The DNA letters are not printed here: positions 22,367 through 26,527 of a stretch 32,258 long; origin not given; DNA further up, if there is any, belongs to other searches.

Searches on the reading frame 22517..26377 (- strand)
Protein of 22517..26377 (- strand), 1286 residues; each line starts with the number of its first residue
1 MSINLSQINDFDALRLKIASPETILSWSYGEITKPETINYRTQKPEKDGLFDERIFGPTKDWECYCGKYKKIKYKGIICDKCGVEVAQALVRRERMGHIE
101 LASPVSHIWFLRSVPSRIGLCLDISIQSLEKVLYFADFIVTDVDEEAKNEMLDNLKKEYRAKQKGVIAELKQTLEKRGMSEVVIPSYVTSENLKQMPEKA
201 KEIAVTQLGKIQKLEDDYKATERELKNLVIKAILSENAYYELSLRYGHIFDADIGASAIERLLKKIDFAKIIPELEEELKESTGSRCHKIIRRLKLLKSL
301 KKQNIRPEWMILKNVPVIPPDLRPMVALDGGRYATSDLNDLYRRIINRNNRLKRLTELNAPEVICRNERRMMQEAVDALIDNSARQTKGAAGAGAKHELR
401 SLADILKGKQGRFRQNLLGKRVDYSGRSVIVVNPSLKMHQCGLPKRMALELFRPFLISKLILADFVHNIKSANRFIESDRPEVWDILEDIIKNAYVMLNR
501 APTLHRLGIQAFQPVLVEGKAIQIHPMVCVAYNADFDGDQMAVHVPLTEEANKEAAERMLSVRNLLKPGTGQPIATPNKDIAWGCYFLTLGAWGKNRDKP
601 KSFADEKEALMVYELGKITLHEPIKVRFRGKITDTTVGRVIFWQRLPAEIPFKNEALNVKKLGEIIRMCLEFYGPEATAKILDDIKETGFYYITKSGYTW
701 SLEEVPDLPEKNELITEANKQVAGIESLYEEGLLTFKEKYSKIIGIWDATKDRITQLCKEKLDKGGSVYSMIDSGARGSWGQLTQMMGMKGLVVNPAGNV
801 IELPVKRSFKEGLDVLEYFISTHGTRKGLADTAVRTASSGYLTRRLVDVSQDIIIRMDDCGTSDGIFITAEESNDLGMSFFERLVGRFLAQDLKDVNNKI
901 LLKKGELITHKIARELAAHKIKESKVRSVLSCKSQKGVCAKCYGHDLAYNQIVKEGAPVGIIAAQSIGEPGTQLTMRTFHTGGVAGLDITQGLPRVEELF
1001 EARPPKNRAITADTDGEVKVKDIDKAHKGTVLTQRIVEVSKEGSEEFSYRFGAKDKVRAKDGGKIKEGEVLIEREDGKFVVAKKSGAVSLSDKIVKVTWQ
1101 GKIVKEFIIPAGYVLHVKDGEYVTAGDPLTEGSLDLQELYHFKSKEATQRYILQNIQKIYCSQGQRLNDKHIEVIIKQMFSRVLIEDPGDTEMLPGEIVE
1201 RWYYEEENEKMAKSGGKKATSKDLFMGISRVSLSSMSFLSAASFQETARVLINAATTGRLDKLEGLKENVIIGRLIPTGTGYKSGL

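Call 9: search_protein_families(library=pfam, proteins=[window:22517-26377:-])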
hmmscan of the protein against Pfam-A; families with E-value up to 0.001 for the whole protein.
window:22517-26377:- (1286 aa): 5 families
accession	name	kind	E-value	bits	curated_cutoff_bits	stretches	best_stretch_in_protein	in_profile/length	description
PF04997.17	RNA_pol_Rpb1_1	-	5.5e-80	269.5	39.7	1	10-417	3-312/312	RNA polymerase Rpb1, domain 1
PF04998.22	RNA_pol_Rpb1_5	-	2.5e-61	207.9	28.5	1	812-1211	1-258/267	RNA polymerase Rpb1, domain 5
PF00623.25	RNA_pol_Rpb1_2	-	5.5e-38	131.3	25.3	1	419-559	1-164/166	RNA polymerase Rpb1, domain 2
PF04983.23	RNA_pol_Rpb1_3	-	3.4e-21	76.3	28.9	1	564-703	1-160/162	RNA polymerase Rpb1, domain 3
PF05000.22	RNA_pol_Rpb1_4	-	5.2e-09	36.4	24.8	1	747-807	30-89/107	RNA polymerase Rpb1, domain 4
